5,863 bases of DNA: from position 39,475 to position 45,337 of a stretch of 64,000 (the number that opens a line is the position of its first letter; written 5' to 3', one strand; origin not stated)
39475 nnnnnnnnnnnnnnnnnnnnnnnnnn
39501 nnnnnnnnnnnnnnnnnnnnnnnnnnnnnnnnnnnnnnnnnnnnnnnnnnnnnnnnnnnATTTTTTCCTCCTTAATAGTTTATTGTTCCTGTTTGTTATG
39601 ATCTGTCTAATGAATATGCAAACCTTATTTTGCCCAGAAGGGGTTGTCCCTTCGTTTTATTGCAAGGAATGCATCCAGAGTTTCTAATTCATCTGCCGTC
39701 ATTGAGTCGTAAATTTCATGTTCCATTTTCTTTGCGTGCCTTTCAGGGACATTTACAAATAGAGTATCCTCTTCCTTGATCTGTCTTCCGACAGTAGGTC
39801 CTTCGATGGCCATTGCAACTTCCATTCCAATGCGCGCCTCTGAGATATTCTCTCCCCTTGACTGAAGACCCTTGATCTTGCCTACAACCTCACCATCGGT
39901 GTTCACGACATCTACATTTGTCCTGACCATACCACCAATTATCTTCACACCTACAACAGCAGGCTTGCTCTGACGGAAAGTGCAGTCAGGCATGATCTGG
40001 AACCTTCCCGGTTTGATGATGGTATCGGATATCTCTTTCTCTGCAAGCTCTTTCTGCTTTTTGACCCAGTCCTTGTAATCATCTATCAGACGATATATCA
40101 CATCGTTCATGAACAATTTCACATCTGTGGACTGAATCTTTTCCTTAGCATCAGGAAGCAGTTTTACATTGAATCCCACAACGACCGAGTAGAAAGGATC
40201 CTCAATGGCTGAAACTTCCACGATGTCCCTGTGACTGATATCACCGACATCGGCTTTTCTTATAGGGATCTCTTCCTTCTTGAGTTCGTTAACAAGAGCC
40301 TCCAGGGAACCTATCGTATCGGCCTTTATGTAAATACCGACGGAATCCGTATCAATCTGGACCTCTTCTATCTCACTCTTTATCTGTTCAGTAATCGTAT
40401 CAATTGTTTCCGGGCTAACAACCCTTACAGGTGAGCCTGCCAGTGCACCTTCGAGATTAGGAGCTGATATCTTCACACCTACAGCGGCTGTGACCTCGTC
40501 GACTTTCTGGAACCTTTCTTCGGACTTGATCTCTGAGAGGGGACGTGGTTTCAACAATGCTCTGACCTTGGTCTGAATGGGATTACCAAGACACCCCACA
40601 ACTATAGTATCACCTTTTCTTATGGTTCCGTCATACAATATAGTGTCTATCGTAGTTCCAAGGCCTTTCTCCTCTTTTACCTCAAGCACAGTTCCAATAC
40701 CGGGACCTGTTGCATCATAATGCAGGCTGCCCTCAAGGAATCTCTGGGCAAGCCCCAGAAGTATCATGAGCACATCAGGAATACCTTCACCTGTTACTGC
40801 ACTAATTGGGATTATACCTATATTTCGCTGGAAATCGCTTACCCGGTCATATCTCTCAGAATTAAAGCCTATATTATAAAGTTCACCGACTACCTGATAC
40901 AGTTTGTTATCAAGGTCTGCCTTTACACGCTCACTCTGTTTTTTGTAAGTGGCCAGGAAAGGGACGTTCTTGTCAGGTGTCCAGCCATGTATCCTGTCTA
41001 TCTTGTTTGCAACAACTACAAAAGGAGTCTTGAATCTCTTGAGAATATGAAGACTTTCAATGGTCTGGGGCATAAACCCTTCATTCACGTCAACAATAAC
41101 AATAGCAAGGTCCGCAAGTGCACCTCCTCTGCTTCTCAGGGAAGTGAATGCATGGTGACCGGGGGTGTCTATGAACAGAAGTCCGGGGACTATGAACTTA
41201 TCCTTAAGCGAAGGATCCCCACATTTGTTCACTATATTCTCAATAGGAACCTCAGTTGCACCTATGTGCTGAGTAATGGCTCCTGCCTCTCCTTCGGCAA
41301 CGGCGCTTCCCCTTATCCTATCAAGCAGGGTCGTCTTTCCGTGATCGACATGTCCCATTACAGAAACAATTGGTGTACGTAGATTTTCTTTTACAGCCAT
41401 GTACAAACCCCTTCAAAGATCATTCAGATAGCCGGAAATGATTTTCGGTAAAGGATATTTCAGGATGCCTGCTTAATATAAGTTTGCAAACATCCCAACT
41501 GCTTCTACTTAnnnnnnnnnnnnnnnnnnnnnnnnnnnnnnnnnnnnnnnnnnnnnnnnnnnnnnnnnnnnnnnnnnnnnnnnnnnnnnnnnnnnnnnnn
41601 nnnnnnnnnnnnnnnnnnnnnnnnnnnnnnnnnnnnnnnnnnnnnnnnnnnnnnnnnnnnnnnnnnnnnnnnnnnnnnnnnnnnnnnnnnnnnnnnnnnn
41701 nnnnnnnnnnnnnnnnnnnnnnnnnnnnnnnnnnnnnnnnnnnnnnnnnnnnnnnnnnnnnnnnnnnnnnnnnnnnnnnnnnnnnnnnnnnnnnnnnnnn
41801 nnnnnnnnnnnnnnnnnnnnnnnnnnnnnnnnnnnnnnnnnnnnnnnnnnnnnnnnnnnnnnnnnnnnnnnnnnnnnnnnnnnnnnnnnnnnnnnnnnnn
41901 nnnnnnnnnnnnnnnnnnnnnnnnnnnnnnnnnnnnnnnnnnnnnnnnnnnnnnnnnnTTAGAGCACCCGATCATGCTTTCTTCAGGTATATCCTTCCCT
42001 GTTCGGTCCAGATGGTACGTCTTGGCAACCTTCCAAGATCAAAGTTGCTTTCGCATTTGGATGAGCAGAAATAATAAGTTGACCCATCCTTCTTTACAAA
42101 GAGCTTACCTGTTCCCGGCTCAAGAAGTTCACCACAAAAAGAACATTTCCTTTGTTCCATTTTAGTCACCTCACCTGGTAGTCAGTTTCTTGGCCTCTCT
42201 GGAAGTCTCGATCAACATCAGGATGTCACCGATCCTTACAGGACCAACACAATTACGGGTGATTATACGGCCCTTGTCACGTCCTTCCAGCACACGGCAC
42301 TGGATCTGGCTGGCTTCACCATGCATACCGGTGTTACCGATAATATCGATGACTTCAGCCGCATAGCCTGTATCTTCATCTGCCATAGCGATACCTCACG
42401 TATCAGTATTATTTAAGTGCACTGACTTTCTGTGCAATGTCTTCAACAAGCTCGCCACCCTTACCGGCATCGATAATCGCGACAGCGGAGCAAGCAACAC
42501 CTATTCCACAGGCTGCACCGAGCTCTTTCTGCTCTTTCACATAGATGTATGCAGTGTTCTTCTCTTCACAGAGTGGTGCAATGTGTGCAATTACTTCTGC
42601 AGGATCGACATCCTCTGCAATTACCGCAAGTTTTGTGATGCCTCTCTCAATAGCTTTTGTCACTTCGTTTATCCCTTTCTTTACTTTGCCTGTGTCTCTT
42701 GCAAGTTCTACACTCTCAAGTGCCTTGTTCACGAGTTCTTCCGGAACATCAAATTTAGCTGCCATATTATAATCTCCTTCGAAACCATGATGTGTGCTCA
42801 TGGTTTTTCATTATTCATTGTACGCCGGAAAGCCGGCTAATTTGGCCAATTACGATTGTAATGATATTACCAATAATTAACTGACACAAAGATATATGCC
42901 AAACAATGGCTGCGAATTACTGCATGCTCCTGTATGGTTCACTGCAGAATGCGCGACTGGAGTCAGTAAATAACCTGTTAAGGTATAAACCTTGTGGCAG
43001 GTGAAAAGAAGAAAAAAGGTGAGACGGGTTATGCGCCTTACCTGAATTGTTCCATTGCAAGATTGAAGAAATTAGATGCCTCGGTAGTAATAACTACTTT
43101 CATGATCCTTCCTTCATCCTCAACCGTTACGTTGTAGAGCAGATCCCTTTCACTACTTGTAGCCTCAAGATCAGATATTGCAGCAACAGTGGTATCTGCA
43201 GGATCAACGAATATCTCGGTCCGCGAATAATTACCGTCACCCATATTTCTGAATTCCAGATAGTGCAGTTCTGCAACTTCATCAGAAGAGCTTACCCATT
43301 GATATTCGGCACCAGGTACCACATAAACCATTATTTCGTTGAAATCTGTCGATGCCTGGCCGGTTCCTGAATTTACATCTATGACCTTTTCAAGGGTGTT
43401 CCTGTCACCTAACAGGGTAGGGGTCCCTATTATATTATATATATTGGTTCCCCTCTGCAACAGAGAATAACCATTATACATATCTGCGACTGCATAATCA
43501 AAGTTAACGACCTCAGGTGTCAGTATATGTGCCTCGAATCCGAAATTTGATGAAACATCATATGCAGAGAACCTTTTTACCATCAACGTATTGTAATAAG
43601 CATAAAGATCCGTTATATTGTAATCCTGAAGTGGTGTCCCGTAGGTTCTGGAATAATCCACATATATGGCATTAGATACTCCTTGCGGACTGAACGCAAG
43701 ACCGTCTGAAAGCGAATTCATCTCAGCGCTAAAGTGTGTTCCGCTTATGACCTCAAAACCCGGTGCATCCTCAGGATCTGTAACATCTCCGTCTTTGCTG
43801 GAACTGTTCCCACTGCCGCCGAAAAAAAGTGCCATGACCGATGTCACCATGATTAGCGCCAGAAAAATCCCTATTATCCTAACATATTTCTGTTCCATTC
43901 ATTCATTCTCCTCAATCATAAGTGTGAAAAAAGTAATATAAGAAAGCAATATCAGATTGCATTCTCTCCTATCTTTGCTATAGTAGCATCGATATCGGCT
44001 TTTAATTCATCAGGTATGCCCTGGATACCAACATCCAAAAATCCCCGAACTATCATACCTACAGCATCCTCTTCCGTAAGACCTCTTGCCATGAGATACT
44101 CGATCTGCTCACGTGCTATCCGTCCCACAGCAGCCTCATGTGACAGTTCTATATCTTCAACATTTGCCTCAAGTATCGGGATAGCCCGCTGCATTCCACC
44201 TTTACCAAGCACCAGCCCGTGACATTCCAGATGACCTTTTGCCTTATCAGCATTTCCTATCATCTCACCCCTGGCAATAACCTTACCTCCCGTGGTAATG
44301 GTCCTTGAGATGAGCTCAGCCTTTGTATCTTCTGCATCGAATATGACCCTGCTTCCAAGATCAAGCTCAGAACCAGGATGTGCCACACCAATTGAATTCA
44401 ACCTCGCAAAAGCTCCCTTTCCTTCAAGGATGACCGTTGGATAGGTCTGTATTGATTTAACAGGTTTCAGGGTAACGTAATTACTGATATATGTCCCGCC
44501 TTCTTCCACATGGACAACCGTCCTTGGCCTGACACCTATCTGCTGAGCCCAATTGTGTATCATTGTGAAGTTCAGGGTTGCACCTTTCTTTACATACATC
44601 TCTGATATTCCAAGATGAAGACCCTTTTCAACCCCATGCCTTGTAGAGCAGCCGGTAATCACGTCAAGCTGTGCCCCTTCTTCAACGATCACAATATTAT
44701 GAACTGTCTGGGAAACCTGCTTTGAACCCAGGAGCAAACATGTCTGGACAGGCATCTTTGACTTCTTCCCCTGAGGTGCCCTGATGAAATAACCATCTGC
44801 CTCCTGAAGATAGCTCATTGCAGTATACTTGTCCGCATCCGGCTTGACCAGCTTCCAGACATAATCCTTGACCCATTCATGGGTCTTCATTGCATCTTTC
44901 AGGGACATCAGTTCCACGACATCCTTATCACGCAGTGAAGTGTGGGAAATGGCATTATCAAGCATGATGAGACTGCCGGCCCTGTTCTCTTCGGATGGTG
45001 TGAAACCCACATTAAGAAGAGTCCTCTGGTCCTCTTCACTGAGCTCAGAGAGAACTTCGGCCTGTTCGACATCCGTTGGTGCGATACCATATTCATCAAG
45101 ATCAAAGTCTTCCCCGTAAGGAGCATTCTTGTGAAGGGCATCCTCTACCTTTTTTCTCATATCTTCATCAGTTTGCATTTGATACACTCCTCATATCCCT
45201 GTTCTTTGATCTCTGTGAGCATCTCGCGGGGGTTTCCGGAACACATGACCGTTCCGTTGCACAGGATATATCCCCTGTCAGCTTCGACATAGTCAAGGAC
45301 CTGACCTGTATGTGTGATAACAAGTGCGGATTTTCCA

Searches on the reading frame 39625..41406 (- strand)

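Call 75: search_protein_families(library=pfam, proteins=[window:39625-41406:-], max_evalue=0.05)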
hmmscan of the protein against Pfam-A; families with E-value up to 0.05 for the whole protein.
window:39625-41406:- (593 aa): 8 families
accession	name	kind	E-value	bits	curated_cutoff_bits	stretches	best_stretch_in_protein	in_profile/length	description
PF00009.33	GTP_EFTU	-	1.1e-32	113.6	26.5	1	12-218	4-184/188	Elongation factor Tu GTP binding domain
PF14578.12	GTP_EFTU_D4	-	6.3e-27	93.8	23.8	1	465-549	1-85/86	Elongation factor Tu domain 4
PF11987.13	IF-2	-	5.7e-22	78.3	27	1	340-445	13-117/117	Translation-initiation factor 2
PF01926.29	MMR_HSR1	-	6.4e-08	33.1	21.9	1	14-135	2-113/113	50S ribosome-binding GTPase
PF03144.31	GTP_EFTU_D2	-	1.9e-07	31.8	30.3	1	250-325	1-70/73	Elongation factor Tu domain 2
PF03029.23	ATP_bind_1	-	0.01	16.1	27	1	75-177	92-211/240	Conserved hypothetical ATP binding protein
PF08477.19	Roc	-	0.028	15.1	27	0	15-137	3-119/119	Ras of Complex, Roc, domain of DAPkinase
PF00350.29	Dynamin_N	-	0.046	14.2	27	0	14-47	1-34/168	Dynamin family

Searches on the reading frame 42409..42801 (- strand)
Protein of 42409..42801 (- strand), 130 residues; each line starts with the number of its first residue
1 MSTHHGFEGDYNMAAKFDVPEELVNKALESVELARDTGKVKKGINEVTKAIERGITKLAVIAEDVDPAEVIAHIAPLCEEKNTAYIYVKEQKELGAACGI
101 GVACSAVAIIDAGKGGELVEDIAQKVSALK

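Call 75: search_protein_families(library=pfam, proteins=[window:42409-42801:-], max_evalue=0.05)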
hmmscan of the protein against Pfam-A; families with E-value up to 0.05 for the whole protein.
window:42409-42801:- (130 aa): 3 families
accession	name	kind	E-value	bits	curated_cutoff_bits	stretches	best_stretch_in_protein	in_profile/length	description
PF01248.31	Ribosomal_L7Ae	-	2e-25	88.7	22.1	1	27-114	3-90/95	Ribosomal protein L7Ae/L30e/S12e/Gadd45 family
PF15608.11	PELOTA_1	-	0.0025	18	25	1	35-89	17-69/81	PELOTA RNA binding domain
PF03465.20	eRF1_3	-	0.047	14.6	25.8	0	22-72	6-54/106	eRF1 domain 3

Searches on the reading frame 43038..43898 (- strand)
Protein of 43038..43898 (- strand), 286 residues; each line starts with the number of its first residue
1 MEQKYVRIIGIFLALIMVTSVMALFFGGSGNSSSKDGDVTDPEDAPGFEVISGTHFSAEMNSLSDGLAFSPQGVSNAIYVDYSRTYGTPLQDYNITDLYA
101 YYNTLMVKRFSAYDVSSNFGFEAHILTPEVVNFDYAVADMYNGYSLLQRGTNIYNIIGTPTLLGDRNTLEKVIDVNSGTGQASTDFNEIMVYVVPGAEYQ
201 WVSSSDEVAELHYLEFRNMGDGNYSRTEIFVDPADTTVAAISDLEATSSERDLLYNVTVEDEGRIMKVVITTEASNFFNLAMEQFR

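Call 13: search_protein_families(library=pfam, proteins=[window:43038-43898:-], max_evalue=0.001)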
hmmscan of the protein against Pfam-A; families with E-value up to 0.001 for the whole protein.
window:43038-43898:- (286 aa): 0 families

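Call 14: search_protein_families(library=ncbifam, proteins=[window:43038-43898:-], max_evalue=0.001)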
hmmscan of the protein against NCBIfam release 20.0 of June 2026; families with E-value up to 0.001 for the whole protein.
window:43038-43898:- (286 aa): 1 family
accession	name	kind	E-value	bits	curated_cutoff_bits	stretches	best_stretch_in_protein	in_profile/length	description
TIGR04207.1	halo_sig_pep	domain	0.00076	19.1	24.6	0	11-29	5-25/30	surface glycoprotein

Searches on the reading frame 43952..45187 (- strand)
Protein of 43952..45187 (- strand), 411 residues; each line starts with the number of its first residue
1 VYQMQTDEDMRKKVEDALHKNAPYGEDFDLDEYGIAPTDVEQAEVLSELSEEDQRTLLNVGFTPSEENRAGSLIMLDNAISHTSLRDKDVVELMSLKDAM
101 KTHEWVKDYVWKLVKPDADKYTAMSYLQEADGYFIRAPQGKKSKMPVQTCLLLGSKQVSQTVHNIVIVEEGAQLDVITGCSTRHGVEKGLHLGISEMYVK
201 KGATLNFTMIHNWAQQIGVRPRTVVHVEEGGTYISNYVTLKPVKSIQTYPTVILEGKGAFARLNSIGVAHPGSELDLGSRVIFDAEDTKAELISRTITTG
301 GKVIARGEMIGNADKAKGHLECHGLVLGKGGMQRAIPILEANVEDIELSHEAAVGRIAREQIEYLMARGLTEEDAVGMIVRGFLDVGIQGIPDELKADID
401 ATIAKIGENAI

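Call 13: search_protein_families(library=pfam, proteins=[window:43952-45187:-], max_evalue=0.001)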
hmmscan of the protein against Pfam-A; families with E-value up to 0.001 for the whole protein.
window:43952-45187:- (411 aa): 1 family
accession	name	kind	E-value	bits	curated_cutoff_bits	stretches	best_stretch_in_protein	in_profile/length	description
PF01458.23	SUFBD_core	-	2.8e-44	151.7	27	1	155-383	5-232/232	SUF system FeS cluster assembly, SufBD core domain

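Call 14: search_protein_families(library=ncbifam, proteins=[window:43952-45187:-], max_evalue=0.001)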
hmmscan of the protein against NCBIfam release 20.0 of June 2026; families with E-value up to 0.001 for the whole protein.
window:43952-45187:- (411 aa): 5 families
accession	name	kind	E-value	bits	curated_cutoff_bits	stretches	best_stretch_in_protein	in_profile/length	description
TIGR01980.1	sufB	equivalog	7.5e-61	206.1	346.4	1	36-399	75-444/448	Fe-S cluster assembly protein SufB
NF052511.1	SUF_like_SmsB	exception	3.4e-50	171.3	650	1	88-403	121-437/445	SUF-like minimal system protein SmsB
NF008773.0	PRK11814.1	equivalog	1.1e-38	133.1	717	1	27-401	82-473/484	Fe-S cluster assembly protein SufB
TIGR01981.1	sufD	equivalog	1.7e-38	132.5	222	1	130-394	5-269/275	Fe-S cluster assembly protein SufD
NF008194.0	PRK10948.1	equivalog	2.2e-10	39.9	489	1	313-399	323-410/423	Fe-S cluster assembly protein SufD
